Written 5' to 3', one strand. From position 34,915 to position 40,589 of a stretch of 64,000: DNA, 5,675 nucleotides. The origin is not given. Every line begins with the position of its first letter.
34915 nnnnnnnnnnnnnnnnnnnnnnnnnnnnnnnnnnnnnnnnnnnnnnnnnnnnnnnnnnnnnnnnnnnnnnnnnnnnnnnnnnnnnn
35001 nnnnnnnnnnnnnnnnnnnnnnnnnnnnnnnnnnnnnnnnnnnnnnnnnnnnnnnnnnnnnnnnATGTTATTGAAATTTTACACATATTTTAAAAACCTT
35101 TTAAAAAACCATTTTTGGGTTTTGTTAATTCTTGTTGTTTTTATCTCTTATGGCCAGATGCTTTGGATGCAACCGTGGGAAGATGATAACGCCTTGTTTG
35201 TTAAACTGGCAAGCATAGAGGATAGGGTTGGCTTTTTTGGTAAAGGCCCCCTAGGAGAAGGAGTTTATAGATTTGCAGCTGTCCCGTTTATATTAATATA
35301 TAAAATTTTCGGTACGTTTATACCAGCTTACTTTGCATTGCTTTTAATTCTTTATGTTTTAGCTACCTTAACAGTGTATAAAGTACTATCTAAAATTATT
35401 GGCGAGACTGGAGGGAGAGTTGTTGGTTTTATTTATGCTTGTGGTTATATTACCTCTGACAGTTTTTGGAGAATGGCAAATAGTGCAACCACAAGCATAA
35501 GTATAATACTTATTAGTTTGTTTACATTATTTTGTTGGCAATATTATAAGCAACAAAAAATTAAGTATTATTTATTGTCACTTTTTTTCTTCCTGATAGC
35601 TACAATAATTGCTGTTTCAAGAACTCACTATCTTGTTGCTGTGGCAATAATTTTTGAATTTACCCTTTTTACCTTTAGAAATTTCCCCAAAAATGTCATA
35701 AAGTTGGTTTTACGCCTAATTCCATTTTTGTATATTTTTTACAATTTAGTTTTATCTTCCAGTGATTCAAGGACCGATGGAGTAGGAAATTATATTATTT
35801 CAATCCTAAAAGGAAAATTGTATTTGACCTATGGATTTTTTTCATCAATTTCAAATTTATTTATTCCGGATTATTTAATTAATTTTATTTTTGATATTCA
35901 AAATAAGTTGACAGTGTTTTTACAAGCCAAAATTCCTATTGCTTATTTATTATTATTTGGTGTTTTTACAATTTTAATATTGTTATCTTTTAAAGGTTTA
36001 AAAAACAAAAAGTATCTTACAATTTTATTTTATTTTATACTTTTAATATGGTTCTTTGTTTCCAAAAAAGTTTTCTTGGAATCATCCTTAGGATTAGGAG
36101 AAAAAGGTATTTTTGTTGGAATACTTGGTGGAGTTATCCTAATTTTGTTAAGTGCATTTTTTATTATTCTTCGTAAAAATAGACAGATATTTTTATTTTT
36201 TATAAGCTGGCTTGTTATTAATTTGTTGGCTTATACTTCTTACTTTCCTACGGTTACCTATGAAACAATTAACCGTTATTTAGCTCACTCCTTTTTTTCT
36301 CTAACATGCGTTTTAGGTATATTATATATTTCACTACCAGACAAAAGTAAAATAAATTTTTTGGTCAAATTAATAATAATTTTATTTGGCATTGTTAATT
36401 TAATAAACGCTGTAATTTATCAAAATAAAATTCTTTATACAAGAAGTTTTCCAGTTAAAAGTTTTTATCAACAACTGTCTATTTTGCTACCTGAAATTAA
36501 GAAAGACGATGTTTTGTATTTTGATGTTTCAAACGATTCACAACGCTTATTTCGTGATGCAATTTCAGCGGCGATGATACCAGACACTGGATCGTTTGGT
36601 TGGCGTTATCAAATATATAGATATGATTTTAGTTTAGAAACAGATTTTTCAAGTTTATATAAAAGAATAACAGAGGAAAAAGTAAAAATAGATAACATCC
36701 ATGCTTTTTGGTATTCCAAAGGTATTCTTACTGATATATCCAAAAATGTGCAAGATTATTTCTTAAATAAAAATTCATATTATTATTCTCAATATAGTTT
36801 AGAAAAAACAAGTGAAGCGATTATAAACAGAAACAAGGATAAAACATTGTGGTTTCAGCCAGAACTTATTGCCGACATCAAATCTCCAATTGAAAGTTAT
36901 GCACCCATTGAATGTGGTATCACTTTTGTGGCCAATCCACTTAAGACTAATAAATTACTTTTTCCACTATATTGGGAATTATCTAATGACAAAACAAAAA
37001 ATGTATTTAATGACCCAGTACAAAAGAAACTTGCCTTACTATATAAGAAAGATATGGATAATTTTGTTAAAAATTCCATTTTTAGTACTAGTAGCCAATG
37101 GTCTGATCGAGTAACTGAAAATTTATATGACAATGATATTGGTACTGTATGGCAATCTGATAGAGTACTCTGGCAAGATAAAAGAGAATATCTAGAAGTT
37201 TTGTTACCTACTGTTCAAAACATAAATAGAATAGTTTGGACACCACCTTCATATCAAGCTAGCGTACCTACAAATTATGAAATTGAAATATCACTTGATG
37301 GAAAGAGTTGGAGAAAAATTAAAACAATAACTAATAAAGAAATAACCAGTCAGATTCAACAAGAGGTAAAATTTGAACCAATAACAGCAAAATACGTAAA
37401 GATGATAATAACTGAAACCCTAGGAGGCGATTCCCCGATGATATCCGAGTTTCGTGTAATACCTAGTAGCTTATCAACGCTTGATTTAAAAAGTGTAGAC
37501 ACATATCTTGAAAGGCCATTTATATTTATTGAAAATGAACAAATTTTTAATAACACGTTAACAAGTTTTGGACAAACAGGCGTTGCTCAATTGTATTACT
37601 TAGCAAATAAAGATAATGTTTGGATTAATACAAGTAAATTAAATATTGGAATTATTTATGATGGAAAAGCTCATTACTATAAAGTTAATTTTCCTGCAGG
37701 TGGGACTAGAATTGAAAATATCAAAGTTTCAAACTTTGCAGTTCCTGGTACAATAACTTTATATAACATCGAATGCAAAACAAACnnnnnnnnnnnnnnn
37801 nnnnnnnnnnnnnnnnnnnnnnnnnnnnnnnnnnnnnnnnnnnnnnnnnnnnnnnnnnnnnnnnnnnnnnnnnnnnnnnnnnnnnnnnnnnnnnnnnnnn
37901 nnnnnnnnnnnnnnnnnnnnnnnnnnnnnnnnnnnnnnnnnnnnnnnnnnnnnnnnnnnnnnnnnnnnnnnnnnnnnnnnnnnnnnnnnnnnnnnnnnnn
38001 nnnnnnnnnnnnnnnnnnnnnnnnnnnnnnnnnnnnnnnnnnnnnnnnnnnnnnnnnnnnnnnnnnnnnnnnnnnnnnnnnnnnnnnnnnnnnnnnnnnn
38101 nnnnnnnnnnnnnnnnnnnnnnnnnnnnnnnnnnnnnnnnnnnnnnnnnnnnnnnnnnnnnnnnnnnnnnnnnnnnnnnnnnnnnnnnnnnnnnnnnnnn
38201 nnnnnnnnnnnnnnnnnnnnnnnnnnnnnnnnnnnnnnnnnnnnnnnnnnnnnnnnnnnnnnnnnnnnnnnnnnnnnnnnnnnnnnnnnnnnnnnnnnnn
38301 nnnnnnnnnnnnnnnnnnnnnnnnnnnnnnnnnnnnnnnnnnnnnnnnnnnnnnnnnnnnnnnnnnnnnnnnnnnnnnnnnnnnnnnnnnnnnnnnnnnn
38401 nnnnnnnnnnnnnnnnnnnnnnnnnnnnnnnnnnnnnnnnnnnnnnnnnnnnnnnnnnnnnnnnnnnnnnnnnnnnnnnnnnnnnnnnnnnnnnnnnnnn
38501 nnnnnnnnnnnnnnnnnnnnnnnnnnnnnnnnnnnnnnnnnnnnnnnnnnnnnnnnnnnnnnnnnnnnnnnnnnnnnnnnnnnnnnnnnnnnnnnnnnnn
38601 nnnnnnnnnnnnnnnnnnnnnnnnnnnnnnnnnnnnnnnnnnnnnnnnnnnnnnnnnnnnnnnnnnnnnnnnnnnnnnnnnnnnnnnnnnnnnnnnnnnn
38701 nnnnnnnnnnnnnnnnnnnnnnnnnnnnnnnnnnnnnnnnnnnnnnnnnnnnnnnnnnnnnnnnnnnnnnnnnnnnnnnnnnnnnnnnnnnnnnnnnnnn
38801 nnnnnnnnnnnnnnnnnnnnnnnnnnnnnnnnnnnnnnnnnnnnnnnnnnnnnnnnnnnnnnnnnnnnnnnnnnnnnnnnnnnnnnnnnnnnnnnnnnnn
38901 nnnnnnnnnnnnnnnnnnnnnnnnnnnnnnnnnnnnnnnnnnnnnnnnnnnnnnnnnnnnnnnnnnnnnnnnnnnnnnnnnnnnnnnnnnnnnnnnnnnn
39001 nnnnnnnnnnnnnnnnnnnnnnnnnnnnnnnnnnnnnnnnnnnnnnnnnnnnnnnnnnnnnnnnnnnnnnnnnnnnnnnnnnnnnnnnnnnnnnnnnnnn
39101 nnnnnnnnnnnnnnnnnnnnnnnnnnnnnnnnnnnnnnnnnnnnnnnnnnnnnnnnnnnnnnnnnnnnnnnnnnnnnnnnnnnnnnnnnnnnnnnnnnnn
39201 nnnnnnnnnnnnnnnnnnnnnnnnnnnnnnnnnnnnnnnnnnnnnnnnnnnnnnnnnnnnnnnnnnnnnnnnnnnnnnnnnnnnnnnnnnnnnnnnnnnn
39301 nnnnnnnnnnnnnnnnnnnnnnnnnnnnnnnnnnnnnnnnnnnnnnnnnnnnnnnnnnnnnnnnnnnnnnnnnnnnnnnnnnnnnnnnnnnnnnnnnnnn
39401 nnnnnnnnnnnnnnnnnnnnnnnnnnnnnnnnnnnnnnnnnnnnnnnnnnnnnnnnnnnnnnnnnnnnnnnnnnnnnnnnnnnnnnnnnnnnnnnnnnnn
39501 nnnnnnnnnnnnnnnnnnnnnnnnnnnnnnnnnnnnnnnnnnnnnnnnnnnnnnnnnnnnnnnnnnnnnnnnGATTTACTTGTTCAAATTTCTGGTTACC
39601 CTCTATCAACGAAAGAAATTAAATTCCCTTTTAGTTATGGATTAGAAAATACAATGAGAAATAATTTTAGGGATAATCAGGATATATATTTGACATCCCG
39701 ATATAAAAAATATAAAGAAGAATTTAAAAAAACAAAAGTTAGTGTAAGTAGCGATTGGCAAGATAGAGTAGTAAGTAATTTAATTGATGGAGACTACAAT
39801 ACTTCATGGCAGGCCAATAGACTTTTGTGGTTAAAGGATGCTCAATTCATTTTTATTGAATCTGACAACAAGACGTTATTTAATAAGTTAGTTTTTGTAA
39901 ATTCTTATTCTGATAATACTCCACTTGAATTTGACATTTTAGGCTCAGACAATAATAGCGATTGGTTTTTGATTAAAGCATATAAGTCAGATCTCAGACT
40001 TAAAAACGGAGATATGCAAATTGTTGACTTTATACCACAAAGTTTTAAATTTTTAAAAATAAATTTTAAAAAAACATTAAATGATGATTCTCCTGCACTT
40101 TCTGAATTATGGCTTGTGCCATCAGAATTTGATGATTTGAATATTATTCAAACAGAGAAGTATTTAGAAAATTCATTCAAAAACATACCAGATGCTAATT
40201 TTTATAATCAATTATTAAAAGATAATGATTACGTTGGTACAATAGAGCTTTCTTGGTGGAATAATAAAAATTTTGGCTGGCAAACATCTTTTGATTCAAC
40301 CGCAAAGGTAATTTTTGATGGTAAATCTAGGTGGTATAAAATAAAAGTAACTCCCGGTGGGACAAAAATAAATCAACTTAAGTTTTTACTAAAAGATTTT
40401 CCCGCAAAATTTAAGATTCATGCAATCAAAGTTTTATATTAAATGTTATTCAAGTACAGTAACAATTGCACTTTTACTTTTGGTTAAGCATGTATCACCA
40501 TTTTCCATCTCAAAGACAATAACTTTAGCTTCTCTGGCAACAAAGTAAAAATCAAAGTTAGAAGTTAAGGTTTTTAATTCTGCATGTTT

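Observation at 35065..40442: Tandem paralog pair of about 900-aa membrane proteins with PW(E/Q)DDNALF loop motif and C-terminal discoidin domains: candidate new GT-C family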

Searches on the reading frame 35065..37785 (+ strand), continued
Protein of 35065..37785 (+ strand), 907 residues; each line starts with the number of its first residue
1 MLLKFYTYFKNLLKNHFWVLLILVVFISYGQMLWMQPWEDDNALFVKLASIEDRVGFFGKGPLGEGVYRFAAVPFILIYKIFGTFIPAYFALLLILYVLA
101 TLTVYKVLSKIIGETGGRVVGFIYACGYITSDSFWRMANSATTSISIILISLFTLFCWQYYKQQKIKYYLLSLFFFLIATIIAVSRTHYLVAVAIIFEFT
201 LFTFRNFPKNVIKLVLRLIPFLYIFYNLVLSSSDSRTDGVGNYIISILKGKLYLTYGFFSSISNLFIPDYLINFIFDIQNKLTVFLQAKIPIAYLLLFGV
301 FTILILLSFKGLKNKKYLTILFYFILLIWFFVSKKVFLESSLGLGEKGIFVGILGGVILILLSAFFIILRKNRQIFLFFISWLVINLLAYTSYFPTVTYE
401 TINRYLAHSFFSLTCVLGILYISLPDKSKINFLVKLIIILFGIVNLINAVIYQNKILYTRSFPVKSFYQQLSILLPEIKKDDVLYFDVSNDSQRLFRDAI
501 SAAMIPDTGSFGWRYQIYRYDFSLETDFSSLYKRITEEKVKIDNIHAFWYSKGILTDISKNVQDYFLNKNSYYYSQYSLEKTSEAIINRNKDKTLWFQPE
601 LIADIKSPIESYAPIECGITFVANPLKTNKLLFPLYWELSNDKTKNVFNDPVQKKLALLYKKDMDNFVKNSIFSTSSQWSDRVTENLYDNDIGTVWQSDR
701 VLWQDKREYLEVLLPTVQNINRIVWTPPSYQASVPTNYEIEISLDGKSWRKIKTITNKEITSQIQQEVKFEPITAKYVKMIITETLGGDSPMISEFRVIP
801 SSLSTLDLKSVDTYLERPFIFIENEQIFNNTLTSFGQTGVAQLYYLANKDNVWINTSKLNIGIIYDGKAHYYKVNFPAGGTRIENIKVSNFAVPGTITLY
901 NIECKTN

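Call 29: fold_search(model_id=the predicted structure, library=pdb)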
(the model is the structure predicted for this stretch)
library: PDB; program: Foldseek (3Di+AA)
matches with E <= 10: 1419; with E <= 0.001: 220
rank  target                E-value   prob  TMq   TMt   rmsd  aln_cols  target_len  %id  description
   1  4a41                  1.3e-08  1.00  0.14  0.87   1.8       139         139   22  CpGH89CBM32-5, from Clostridium perfringens, in complex with galactose (released 2012-04-04)
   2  4a44                  1.6e-08  1.00  0.14  0.86   1.8       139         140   22  CpGH89CBM32-5, from Clostridium perfringens, in complex with the Tn Antigen (released 2012-04-04)
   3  6wbx                  2.4e-08  1.00  0.25  0.19  29.9      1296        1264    8  Single-Particle Cryo-EM Structure of Arabinofuranosyltransferase AftD from Mycobacteria, Mutant R1389S Class 1 (released 2020-05-13)
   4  2v72                  6.9e-08  1.00  0.14  0.84   2.2       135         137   21  The structure of the family 32 CBM from C. perfringens NanJ in complex with galactose (released 2007-08-21)
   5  4lqr                  7.5e-08  1.00  0.14  0.77   2.3       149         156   22  Structure of CBM32-3 from a family 31 glycoside hydrolase from Clostridium perfringens (released 2014-07-23)
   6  7nsn_A                8.5e-08  1.00  0.14  0.10  16.1       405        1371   11  Multi-domain GH92 alpha-1,2-mannosidase from Neobacillus novalis: mannoimidazole complex (released 2022-09-21)
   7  7jnb                  8.9e-08  1.00  0.14  0.31  17.0       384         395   10  The structure of CBM32-1 and CBM32-2 domains from Clostridium perfringens ZmpB in complex with GalNAc (released 2021-02-03)
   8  4lks_A                9.3e-08  1.00  0.14  0.77   2.1       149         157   22  Structure of CBM32-3 from a family 31 glycoside hydrolase from Clostridium perfringens in complex with galactose (released 2014-12-24)
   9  2v5d                  1.0e-07  1.00  0.13  0.17   2.5       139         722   22  Structure of a Family 84 Glycoside Hydrolase and a Family 32 Carbohydrate-Binding Module in Tandem from Clostridium perf (released 2009-01-27)
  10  7jnf                  1.2e-07  1.00  0.14  0.30  17.1       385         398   10  The structure of CBM32-1 and CBM32-2 domains from Clostridium perfringens ZmpB in complex with GalNAc (released 2021-02-03)
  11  2j7m_A                1.7e-07  1.00  0.13  0.76   2.7       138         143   22  Characterization of a Family 32 CBM (released 2006-10-16)
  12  9g8h_A                1.9e-07  1.00  0.14  0.20   2.1       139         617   19  Crystal structure of a galactose oxidase in complex with galactose (released 2025-08-06)
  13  6w98_A                2.0e-07  1.00  0.27  0.20  29.4      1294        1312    8  Single-Particle Cryo-EM Structure of Arabinofuranosyltransferase AftD from Mycobacteria (released 2020-05-13)
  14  2j1a                  2.7e-07  1.00  0.13  0.80   2.1       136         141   22  Structure of CBM32 from Clostridium perfringens beta-N- acetylhexosaminidase GH84C in complex with galactose (released 2006-08-22)
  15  7jfs                  2.7e-07  1.00  0.14  0.14  18.4       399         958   11  The structure of the CBM32-1, CBM32-2, and M60 catalytic domains from Clostridium perfringens ZmpB (released 2021-02-03)
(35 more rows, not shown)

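Call 31: find_encoding_contigs(protein=P0001, flank=10000, max_places=2)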
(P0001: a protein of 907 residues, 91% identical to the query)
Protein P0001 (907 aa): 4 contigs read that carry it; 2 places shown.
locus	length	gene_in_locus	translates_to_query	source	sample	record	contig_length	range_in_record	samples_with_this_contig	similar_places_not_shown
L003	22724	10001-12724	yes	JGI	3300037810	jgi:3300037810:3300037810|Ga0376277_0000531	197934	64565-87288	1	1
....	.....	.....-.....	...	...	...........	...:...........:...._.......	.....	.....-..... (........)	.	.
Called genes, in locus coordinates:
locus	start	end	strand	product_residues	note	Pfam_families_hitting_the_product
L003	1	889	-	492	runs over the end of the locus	-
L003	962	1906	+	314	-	PF01209:Ubie_methyltran, PF05148:Methyltransf_8, PF07021:MetW, PF13489:Methyltransf_23, PF08241:Methyltransf_11, PF08242:Methyltransf_12, PF13649:Methyltransf_25, PF13847:Methyltransf_31, +1 more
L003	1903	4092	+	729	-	PF13231:PMT_2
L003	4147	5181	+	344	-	PF01118:Semialdhyde_dh (weak), PF01408:GFO_IDH_MocA, PF03447:NAD_binding_3 (faint), PF03807:F420_oxidored (faint), PF22725:GFO_IDH_MocA_C3, PF02894:GFO_IDH_MocA_C (weak)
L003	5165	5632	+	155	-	PF25084:LbH_EIF2B (weak), PF25087:GMPPB_C (weak), PF14602:Hexapep_2 (faint), PF00132:Hexapep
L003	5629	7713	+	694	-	PF01041:DegT_DnrJ_EryC1, PF01073:3Beta_HSD, PF01370:Epimerase, PF02719:Polysacc_synt_2, PF04321:RmlD_sub_bind, PF05368:NmrA, PF07993:NAD_binding_4, PF13460:NAD_binding_10, +5 more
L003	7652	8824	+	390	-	PF01041:DegT_DnrJ_EryC1, PF00155:Aminotran_1_2, PF01053:Cys_Met_Meta_PP, PF01212:Beta_elim_lyase (faint)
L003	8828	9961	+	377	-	PF00132:Hexapep, PF14602:Hexapep_2, PF00535:Glycos_transf_2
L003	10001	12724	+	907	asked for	PF00754:F5_F8_type_C, PF22633:F5_F8_type_C_2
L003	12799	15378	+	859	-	PF00754:F5_F8_type_C (weak)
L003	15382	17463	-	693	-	PF13231:PMT_2 (weak)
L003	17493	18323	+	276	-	PF13489:Methyltransf_23, PF02353:CMAS (weak), PF03848:TehB (weak), PF06325:PrmA, PF08241:Methyltransf_11, PF08242:Methyltransf_12, PF13649:Methyltransf_25, PF13847:Methyltransf_31, +2 more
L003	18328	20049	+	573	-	PF02543:Carbam_trans_N, PF16861:Carbam_trans_C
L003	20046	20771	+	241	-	PF25084:LbH_EIF2B (faint), PF25087:GMPPB_C (faint), PF00132:Hexapep, PF14602:Hexapep_2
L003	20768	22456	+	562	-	-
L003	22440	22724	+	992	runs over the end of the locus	PF11847:GT-C_AftD (weak)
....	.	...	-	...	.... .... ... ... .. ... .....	-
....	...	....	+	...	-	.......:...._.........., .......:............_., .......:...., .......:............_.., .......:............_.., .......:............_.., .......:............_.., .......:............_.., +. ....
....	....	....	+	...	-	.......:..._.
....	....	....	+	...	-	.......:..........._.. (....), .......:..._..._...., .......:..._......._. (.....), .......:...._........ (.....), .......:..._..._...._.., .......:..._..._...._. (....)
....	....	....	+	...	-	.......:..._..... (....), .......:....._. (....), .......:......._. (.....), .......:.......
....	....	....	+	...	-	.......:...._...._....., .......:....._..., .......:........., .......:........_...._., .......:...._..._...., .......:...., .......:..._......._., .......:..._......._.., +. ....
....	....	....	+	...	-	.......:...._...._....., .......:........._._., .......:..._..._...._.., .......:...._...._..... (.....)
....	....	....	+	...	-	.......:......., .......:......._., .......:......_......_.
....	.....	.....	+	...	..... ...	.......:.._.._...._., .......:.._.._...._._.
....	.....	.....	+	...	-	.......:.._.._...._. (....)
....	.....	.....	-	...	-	-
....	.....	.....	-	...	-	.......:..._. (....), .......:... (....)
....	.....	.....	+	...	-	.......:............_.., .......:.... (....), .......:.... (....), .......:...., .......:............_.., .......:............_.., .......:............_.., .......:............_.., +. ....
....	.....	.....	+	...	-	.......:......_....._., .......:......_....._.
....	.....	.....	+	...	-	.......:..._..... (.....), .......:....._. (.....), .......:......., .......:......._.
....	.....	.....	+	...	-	-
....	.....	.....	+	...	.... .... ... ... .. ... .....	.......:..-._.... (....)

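Call 52: find_related_loci(query=A1, collection=genome_contigs, flank=10000)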
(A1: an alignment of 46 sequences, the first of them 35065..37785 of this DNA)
Query A1 (907 aa) in genome_contigs; peptide patterns used: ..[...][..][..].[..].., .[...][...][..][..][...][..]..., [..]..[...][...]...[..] (x = any residue, [..] = any of these).
143 stretches matched a pattern; 21 encode a relative of the query (tblastn E <= 1e-3); 20 distinct loci.
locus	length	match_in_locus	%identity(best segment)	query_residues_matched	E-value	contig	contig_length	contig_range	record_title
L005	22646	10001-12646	46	10-899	0e+0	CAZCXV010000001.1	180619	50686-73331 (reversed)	MAG TPA_asm: uncultured Gammaproteobacteria bacterium isolate SRP062349_co2_267 genome assembly, contig: NODE_32_length_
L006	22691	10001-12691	41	11-905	0e+0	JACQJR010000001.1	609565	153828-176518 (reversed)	MAG: Candidatus Microgenomates bacterium isolate NC_groundwater_1156_Ag_S-0.1um_40_307 S_p1_S3_coassembly_k141_153347, w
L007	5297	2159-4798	40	13-902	0e+0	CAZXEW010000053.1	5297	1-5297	MAG TPA_asm: uncultured Gammaproteobacteria bacterium isolate binchicken_co203_146 genome assembly, contig: k141_4487733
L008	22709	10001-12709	40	1-904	0e+0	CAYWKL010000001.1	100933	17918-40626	MAG TPA_asm: uncultured Gammaproteobacteria bacterium isolate binchicken_co38_1283 genome assembly, contig: NODE_524_len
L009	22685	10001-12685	38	9-905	0e+0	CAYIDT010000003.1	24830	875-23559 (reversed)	MAG TPA_asm: uncultured Gammaproteobacteria bacterium isolate ERP119705_co1_249 genome assembly, contig: NODE_2028_lengt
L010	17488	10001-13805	37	14-905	0e+0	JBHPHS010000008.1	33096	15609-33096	Patescibacteria group bacterium isolate SAG AM-312-A20 AM-312-A20_NODE_8, whole genome shotgun sequence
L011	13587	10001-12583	36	4-905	0e+0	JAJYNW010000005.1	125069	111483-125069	MAG: bacterium isolate DBS2-4.bin98 NODE_175_length_125069_cov_2.79015, whole genome shotgun sequence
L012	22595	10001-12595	36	10-906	7e-159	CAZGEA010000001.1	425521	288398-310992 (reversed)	MAG TPA_asm: uncultured Gammaproteobacteria bacterium isolate SRP286056_co1_758 genome assembly, contig: NODE_3_length_4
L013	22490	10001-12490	34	13-903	1e-157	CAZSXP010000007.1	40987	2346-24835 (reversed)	MAG TPA_asm: uncultured Gammaproteobacteria bacterium isolate SRP062349_co2_93 genome assembly, contig: NODE_563_length_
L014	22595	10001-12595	34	19-905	4e-156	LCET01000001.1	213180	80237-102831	MAG: Candidatus Woesebacteria bacterium GW2011_GWC1_42_9 UV51_C0001, whole genome shotgun sequence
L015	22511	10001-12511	34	15-894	5e-143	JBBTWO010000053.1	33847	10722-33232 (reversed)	MAG: Patescibacteria group bacterium isolate H41-bin046_1 H41_bin046_1_000000000053, whole genome shotgun sequence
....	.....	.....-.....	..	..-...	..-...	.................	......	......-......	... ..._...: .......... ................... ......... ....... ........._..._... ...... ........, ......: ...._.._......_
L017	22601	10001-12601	36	14-897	2e-165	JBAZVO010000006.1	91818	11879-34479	MAG: Candidatus Woesearchaeota archaeon isolate SO_2017_GW1_254 NODE_1551_length_91818_cov_7.621184_OW334_2017, whole ge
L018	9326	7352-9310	37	9-710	3e-123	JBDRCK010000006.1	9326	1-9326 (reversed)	MAG: bacterium isolate MEGAHIT-group-1.182 k141_6252735, whole genome shotgun sequence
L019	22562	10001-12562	34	17-906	3e-152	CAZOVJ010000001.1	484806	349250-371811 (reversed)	MAG TPA_asm: uncultured Gammaproteobacteria bacterium isolate SRP068000_co4_46 genome assembly, contig: NODE_3_length_48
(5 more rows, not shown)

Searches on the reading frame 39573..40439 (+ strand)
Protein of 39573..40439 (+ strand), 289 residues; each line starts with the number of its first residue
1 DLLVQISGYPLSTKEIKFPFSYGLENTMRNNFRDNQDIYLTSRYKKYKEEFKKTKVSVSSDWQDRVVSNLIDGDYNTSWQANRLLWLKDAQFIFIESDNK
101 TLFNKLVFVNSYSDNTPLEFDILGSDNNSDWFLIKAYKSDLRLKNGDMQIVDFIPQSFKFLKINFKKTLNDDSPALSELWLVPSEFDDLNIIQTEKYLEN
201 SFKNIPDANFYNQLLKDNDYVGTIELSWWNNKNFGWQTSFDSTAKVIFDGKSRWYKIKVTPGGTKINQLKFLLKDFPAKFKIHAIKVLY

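Call 80: search_solved_structures(query=window:39573-40439:+, max_evalue=1)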
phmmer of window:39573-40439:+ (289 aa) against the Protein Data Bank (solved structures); distinct sequences matched with E-value up to 1: 2.
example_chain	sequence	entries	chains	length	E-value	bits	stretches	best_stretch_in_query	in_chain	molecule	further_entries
2jd9_A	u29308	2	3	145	0.0022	20.3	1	63-178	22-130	YECBM32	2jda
2sas_A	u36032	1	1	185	0.4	13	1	14-89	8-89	SARCOPLASMIC CALCIUM-BINDING PROTEIN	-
